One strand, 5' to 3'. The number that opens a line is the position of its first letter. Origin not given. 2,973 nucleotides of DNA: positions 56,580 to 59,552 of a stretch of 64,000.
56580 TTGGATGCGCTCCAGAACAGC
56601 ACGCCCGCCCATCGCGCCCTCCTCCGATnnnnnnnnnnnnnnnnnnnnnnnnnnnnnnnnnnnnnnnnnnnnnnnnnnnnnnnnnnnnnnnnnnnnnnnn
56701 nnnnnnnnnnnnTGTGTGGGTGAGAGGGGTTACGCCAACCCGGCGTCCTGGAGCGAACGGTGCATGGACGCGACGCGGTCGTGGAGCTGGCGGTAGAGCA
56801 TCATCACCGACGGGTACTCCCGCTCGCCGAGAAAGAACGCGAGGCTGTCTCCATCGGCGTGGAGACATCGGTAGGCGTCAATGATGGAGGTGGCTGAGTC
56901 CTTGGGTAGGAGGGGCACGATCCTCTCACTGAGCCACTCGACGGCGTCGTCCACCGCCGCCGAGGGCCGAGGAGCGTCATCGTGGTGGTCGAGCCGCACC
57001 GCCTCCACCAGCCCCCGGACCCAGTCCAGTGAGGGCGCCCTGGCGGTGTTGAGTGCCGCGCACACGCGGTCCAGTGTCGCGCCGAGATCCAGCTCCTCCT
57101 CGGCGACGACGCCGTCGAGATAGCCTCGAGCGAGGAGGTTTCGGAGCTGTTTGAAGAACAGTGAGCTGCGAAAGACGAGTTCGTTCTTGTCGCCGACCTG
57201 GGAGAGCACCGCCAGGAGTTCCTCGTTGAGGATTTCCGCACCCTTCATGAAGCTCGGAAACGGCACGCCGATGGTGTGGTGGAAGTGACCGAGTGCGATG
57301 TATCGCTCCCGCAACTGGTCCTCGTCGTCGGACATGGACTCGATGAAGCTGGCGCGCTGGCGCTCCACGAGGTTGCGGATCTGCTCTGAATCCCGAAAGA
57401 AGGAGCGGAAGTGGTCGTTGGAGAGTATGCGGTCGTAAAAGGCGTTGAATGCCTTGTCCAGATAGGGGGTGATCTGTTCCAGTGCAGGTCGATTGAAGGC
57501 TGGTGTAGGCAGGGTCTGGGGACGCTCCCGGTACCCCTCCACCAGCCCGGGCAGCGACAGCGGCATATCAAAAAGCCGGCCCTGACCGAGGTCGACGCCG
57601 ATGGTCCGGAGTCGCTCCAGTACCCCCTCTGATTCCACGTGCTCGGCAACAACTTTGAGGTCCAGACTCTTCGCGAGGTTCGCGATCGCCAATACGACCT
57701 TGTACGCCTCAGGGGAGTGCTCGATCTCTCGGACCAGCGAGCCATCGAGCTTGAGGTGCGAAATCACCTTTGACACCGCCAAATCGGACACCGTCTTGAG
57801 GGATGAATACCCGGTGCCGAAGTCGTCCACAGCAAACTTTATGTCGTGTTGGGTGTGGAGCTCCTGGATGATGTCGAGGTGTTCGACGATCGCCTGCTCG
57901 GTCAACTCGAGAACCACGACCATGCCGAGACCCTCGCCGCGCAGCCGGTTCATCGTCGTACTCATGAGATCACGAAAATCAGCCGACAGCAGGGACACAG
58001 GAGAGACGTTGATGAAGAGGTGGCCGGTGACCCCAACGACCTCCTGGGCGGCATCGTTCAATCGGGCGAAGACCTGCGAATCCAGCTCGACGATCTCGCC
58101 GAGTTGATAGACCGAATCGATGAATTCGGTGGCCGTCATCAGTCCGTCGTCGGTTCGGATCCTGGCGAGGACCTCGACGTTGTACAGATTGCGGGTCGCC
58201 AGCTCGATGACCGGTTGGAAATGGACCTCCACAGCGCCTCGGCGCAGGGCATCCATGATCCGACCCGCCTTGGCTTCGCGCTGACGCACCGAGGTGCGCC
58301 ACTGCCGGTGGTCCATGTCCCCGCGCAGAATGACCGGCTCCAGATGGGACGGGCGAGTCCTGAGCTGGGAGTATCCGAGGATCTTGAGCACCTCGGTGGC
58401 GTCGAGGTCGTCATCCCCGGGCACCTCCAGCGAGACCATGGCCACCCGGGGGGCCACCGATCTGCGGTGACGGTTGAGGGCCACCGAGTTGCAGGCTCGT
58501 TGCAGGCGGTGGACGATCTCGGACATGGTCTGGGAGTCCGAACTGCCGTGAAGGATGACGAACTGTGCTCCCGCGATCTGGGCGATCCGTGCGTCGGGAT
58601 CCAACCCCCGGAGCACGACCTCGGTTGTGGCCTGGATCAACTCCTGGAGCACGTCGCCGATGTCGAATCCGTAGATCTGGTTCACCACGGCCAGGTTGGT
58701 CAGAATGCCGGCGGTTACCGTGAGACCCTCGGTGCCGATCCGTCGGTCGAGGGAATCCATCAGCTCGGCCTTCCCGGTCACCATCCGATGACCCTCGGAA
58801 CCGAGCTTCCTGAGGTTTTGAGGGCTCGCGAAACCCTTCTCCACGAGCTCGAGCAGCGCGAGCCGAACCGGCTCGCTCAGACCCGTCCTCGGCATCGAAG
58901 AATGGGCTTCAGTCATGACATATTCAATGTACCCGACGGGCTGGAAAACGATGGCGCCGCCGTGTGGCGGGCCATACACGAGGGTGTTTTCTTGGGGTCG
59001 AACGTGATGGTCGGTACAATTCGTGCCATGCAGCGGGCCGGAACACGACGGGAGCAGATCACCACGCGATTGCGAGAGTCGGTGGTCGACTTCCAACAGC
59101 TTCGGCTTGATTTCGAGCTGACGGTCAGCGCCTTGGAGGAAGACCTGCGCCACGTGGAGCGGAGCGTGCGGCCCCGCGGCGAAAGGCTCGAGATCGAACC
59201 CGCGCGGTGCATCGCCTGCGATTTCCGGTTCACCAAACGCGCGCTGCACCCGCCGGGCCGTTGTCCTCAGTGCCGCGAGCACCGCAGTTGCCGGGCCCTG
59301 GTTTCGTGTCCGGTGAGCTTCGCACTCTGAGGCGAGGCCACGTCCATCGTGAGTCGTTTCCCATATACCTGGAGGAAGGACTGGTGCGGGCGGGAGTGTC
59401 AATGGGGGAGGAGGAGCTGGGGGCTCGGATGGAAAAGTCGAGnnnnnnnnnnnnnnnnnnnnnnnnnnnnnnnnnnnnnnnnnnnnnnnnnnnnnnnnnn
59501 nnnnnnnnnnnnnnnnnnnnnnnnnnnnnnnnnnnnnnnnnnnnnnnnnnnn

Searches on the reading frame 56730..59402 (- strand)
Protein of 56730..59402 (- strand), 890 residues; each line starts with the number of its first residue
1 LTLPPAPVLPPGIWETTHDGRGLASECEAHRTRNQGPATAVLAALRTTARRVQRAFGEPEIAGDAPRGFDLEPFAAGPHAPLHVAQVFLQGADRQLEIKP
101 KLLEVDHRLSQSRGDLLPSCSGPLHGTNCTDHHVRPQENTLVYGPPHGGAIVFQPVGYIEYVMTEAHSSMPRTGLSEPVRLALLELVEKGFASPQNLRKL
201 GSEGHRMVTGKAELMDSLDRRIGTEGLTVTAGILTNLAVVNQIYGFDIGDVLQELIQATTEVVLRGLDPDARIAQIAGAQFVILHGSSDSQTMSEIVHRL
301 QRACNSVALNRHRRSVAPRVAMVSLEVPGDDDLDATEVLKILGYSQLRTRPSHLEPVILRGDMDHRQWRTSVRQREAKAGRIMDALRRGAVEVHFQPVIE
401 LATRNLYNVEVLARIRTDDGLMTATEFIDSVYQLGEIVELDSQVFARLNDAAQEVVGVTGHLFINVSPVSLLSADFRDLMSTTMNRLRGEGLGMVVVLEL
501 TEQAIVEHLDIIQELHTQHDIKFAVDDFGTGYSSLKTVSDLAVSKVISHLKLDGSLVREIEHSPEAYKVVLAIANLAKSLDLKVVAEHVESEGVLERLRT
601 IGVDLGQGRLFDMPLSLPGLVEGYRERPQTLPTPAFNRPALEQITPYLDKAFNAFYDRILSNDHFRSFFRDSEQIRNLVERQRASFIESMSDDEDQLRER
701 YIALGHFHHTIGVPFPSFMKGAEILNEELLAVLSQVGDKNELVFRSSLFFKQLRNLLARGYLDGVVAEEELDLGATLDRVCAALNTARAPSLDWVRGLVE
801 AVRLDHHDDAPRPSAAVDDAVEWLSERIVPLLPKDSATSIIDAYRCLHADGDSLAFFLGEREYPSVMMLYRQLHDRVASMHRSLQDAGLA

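Call 28: search_protein_families(library=pfam, proteins=[window:56730-59402:-], max_evalue=0.00001)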
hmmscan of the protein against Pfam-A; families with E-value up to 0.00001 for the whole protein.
window:56730-59402:- (890 aa): 2 families
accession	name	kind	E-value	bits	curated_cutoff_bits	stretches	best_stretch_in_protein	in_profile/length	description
PF00563.25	EAL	-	4.4e-43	147.8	31.3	1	381-613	3-235/236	EAL domain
PF11563.14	Protoglobin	-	2.5e-07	31.3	25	1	642-738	27-124/158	Protoglobin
